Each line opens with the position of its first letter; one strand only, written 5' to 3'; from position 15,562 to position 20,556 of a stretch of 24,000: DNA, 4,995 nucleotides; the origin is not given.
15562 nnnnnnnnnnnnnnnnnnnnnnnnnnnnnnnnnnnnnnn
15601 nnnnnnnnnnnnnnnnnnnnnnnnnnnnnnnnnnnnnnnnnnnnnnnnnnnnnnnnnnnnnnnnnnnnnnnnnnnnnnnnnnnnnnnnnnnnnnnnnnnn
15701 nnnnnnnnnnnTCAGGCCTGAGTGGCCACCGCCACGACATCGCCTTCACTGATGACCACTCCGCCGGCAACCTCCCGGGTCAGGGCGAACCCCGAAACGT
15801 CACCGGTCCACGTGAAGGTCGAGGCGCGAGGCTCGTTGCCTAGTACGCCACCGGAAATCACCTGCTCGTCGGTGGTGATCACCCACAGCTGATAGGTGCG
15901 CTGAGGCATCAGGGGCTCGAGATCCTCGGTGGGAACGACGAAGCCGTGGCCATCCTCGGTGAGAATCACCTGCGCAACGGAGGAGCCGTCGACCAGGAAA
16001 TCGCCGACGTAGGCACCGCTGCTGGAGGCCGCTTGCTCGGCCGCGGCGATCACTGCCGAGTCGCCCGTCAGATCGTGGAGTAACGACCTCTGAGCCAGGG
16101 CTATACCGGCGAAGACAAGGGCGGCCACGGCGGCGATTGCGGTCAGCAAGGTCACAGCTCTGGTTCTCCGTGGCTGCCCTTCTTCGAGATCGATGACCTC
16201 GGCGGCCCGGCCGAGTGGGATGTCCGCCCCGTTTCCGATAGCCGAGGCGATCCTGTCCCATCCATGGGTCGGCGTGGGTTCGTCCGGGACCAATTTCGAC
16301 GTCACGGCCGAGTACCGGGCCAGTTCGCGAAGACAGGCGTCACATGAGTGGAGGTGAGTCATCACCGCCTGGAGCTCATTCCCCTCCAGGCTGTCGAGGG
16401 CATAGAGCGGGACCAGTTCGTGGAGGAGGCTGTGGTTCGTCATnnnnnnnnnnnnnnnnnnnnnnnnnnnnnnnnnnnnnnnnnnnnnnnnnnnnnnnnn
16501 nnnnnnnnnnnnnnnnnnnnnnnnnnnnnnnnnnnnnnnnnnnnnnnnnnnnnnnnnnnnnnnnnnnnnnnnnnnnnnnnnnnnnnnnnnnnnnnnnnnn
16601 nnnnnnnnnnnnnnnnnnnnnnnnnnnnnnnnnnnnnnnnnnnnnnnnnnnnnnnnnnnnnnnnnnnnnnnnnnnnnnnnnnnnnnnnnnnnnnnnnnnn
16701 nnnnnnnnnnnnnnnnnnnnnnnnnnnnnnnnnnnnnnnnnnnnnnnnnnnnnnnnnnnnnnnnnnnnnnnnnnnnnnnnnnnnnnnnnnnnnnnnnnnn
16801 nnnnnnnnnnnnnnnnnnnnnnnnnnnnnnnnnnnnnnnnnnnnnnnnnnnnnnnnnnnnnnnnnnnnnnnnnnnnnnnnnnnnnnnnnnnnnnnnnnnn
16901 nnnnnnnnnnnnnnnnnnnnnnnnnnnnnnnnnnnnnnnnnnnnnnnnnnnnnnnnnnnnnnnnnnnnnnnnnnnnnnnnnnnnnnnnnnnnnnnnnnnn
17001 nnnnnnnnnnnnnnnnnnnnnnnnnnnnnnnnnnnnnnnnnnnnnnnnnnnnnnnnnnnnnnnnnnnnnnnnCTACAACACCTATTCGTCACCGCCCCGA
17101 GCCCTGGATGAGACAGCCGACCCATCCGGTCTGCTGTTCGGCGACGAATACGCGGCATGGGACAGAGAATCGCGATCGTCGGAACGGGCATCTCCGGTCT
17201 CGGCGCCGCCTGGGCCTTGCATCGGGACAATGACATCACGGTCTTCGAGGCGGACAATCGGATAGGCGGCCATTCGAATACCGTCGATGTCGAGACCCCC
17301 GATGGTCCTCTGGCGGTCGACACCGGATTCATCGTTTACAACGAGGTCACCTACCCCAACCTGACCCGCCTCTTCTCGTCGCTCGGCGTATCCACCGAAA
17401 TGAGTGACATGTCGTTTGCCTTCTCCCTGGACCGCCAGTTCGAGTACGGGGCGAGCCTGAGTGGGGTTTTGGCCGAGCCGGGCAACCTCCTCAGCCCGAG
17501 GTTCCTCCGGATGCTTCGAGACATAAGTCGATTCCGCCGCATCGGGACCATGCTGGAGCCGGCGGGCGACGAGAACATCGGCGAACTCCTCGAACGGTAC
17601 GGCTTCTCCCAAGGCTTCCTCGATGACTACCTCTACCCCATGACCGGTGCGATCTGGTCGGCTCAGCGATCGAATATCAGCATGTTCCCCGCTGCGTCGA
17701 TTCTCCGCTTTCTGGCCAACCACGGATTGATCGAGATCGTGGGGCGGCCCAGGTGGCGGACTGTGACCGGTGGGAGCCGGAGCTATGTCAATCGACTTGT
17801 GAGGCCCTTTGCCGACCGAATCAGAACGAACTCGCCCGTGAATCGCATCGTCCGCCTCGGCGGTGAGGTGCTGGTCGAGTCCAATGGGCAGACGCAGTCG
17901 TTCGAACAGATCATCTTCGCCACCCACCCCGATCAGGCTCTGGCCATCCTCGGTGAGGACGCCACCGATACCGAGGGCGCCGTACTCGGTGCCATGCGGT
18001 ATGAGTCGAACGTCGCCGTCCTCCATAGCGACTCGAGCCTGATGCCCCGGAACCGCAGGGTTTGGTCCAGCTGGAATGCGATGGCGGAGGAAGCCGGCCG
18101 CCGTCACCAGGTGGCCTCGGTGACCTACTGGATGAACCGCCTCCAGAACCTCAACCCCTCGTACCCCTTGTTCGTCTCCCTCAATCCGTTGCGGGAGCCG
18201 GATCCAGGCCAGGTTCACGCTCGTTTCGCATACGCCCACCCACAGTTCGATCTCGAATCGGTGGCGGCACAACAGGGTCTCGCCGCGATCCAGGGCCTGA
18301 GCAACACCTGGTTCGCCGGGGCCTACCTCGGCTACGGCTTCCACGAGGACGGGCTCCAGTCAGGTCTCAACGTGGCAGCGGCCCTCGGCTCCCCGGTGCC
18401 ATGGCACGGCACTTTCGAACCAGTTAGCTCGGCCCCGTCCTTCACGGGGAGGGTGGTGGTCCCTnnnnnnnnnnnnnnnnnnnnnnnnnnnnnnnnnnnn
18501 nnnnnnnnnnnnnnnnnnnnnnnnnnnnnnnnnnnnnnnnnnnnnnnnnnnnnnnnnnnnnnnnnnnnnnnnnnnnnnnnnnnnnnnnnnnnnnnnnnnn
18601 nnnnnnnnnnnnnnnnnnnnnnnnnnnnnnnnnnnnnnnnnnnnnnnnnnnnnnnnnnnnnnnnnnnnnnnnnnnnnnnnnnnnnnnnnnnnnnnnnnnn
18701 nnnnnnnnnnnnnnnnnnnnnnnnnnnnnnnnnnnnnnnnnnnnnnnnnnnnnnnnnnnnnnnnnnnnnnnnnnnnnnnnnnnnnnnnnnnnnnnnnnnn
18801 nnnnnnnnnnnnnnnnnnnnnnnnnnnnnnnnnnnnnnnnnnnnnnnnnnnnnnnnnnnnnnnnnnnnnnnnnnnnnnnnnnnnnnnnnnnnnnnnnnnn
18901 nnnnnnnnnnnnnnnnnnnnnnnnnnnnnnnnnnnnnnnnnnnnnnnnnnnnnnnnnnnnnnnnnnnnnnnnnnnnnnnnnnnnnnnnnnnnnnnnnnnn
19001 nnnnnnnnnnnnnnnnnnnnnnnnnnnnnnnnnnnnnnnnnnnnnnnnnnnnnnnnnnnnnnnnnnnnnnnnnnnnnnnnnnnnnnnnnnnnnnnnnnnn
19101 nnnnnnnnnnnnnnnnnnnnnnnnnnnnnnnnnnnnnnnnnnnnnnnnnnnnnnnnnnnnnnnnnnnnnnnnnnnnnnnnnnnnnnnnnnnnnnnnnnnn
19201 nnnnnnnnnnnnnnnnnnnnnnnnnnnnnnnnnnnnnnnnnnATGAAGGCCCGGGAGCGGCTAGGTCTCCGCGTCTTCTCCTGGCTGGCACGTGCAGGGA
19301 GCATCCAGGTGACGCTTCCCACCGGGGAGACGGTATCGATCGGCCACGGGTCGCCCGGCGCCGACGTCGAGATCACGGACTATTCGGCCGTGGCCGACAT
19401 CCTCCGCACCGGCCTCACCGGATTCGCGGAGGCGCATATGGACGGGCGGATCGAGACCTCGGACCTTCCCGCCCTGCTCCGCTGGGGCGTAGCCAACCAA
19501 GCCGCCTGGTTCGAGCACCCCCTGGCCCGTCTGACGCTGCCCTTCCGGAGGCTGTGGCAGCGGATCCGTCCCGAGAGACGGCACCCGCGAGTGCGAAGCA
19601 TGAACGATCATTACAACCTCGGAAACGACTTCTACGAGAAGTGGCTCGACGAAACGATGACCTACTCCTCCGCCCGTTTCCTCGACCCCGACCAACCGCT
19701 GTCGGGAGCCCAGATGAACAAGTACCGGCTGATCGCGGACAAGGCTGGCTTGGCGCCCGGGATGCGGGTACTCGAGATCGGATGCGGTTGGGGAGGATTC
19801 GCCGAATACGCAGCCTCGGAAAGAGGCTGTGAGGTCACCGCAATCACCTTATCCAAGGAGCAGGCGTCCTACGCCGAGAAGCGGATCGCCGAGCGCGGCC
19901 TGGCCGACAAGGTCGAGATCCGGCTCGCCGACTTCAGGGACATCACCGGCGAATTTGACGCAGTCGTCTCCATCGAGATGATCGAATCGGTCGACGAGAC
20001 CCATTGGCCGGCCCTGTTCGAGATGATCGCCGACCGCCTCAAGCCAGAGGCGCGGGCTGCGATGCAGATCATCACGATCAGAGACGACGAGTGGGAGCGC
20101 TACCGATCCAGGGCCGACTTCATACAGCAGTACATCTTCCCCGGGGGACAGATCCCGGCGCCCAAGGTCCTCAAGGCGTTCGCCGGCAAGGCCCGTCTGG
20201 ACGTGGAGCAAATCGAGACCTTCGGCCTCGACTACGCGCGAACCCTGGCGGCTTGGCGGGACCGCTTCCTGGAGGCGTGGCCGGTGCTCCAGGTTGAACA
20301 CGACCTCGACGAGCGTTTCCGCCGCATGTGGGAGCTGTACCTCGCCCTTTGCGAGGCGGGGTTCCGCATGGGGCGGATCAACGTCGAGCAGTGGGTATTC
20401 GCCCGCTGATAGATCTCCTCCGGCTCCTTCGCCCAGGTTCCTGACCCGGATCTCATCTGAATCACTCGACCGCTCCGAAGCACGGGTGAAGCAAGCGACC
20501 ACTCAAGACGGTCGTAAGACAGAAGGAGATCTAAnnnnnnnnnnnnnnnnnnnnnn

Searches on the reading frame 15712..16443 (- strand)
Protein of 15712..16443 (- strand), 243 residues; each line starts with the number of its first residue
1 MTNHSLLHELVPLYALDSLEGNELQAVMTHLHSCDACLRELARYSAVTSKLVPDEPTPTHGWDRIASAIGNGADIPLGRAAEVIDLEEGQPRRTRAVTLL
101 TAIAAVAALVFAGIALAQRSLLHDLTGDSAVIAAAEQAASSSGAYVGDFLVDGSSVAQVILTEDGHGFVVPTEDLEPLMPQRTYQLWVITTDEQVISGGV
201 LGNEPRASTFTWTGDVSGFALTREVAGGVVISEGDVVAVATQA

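Call 3: search_protein_families(library=pfam, proteins=[window:15712-16443:-], max_evalue=0.01)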
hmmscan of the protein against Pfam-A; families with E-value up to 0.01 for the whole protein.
window:15712-16443:- (243 aa): 4 families
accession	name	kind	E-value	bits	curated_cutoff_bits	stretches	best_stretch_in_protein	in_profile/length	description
PF10099.14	RskA_C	-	1e-13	52.1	29.4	1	101-229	2-126/135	Anti-sigma-K factor rskA, C-terminal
PF13490.11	zf-HC2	-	0.00046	20.7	22.2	1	8-37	5-34/35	Putative zinc-finger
PF22618.1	RskA_N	-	0.00055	20.5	27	1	7-40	1-34/48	Anti-sigma-K factor RskA, N-terminal domain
PF17259.7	DUF5325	-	0.0089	16.3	25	1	96-123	6-33/61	Family of unknown function (DUF5325)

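Call 33: search_protein_families(library=ncbifam, proteins=[window:15712-16440:-], max_evalue=0.001)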
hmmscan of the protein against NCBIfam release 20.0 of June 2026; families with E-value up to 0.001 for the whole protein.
window:15712-16440:- (242 aa): 2 families
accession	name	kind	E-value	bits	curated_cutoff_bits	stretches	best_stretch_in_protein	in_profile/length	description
NF052375.1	antisigma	equivalog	4.3e-28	98.8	100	1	9-227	1-209/217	anti-sigma factor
NF010501.0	PRK13920.1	subfamily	1.8e-13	50.6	225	1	6-194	4-169/213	putative anti-sigmaE protein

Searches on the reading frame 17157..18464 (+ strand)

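Call 13: search_protein_families(library=pfam, proteins=[window:17157-18464:+], max_evalue=0.001)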
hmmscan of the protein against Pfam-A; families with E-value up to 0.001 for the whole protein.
window:17157-18464:+ (436 aa): 3 families
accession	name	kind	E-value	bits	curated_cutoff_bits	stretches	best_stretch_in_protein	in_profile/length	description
PF01593.30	Amino_oxidase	-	6.5e-21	75.6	19.8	1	12-262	1-260/443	Flavin containing amine oxidoreductase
PF13450.12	NAD_binding_8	-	6.5e-14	52.4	21.9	1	7-75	1-67/68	NAD(P)-binding Rossmann-like domain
PF01266.30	DAO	-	1.1e-07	32.2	27.9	1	4-40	1-39/353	FAD dependent oxidoreductase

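Call 33: search_protein_families(library=ncbifam, proteins=[window:17157-18464:+], max_evalue=0.001)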
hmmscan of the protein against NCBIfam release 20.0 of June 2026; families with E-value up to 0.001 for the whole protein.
window:17157-18464:+ (436 aa): 13 families
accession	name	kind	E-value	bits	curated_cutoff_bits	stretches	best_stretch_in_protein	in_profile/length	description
NF005560.0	PRK07233.1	equivalog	5.7e-12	45.2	252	1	4-45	2-44/435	hypothetical protein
NF008841.0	PRK11883.1-1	equivalog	3.5e-11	42.7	517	1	3-257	4-272/453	protoporphyrinogen oxidase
TIGR03467.1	HpnE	equivalog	3.2e-09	36.6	283.05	1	5-267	1-272/430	hydroxysqualene dehydroxylase HpnE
TIGR00562.1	proto_IX_ox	equivalog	9.5e-09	34.3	97.85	1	4-45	4-48/470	protoporphyrinogen oxidase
NF008845.0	PRK11883.1-5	equivalog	2.9e-06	25.9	560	1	3-44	5-53/468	protoporphyrinogen oxidase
NF009410.0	PRK12771.1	subfamily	4.7e-05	22.2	516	1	2-38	138-175/566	NAD(P)-binding protein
NF005548.0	PRK07208.1-4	equivalog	6e-05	21.8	389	1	3-44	4-46/488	hypothetical protein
NF009454.0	PRK12814.1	equivalog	0.0001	20.8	916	1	2-38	193-230/657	putative NADPH-dependent glutamate synthase small subunit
NF045637.1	carotdesatCrtDProt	equivalog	0.00025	19.7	580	0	5-59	1-52/485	1-hydroxycarotenoid 3,4-desaturase CrtD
NF045663.1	diclust_near_Sec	equivalog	0.00025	19.3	530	1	2-44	106-149/759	pyridine nucleotide-disulfide oxidoreductase/dicluster-binding protein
NF008843.0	PRK11883.1-3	equivalog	0.00051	19.3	406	1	4-43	3-45/424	protoporphyrinogen oxidase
NF053546.1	violacein_VioA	equivalog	0.00056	19.3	600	1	5-81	2-80/411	flavin-dependent violacein biosynthesis tryptophan-2 monooxygenase VioA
NF005547.0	PRK07208.1-3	equivalog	0.00059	18.7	380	1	3-57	5-56/465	hypothetical protein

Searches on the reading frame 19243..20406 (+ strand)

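Call 13: search_protein_families(library=pfam, proteins=[window:19243-20406:+], max_evalue=0.001)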
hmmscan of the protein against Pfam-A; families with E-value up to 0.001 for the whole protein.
window:19243-20406:+ (388 aa): 8 families
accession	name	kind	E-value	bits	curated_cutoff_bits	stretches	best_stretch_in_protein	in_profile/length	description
PF02353.26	CMAS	-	3.8e-82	276.1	27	1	113-384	3-273/273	Mycolic acid cyclopropane synthetase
PF13649.12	Methyltransf_25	-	9.3e-16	58.8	27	1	176-268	1-95/97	Methyltransferase domain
PF13489.12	Methyltransf_23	-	4.7e-14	52.9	27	1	170-286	20-127/164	Methyltransferase domain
PF08241.18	Methyltransf_11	-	6.3e-13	49.6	21.2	1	177-272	1-93/95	Methyltransferase domain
PF08242.18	Methyltransf_12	-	7.2e-12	46.3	30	1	177-271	1-97/98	Methyltransferase domain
PF13847.12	Methyltransf_31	-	2e-08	34.5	27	1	172-274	3-109/145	Methyltransferase domain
PF01728.25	FtsJ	-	1e-06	29.3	24.1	1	161-241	9-95/181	FtsJ-like methyltransferase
PF25371.1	DUF7884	-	0.0008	20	27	0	20-72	13-67/90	Domain of unknown function (DUF7884)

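Call 33: search_protein_families(library=ncbifam, proteins=[window:19243-20406:+], max_evalue=0.001)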
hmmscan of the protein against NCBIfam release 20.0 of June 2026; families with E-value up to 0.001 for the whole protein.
window:19243-20406:+ (388 aa): 18 families
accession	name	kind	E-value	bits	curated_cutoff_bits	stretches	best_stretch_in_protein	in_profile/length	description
NF008686.0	PRK11705.1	equivalog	5.3e-79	266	400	1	35-387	32-371/383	cyclopropane fatty acyl phospholipid synthase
NF053839.1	CPFASynBruc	equivalog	1.2e-77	261.6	600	1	11-383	8-379/410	cyclopropane fatty acid synthase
NF040703.1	cyclopro_CfaB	exception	4.8e-64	216.6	650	1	21-384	16-372/393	C17 cyclopropane fatty acid synthase CfaB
NF040660.1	mycolic_MTase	equivalog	1.7e-43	149.2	390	1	115-386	3-281/283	cyclopropane mycolic acid synthase family methyltransferase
NF043040.1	corrin_prot_MT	hypoth_equivalog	3.1e-14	52.9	180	1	161-271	31-144/216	corrinoid protein-associated methyltransferase CpaM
TIGR02021.1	BchM-ChlM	equivalog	1.9e-11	43.8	158.9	1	170-266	52-147/218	magnesium protoporphyrin IX methyltransferase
TIGR01983.1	UbiG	equivalog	8.4e-11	41.6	102.95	1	172-274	49-151/228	bifunctional 2-polyprenyl-6-hydroxyphenol methylase/3-demethylubiquinol 3-O-methyltransferase UbiG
NF041943.1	GPPMT_Stmyces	equivalog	6.2e-10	39.4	400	1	123-262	31-167/272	geranyl diphosphate 2-C-methyltransferase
NF041675.1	sarc_dimgly_tmase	equivalog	1.2e-08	35.2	550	1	148-244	41-141/278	sarcosine/dimethylglycine N-methyltransferase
NF041820.1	daptide_MTase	equivalog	2.8e-05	23.7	175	1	164-283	29-151/243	daptide-type RiPP biosynthesis methyltransferase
NF045667.1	MTase_DVU1556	equivalog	4.7e-05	22.9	155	1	165-221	15-71/213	DVU_1556 family methyltransferase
TIGR04074.1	bacter_Hen1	equivalog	5.8e-05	21.8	340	1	164-270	274-388/462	3' terminal RNA ribose 2'-O-methyltransferase Hen1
TIGR02469.1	CbiT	equivalog_domain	0.0001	22.6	78.3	1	166-278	13-124/124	precorrin-6Y C5,15-methyltransferase (decarboxylating) subunit CbiT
TIGR04364.1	methyltran_FxLD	equivalog_domain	0.00016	20.9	320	1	166-234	76-144/394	methyltransferase, FxLD system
NF045825.1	FAmtase_mtf2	equivalog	0.0002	20.7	400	1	160-271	47-155/248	fatty-acid O-methyltransferase Mtf2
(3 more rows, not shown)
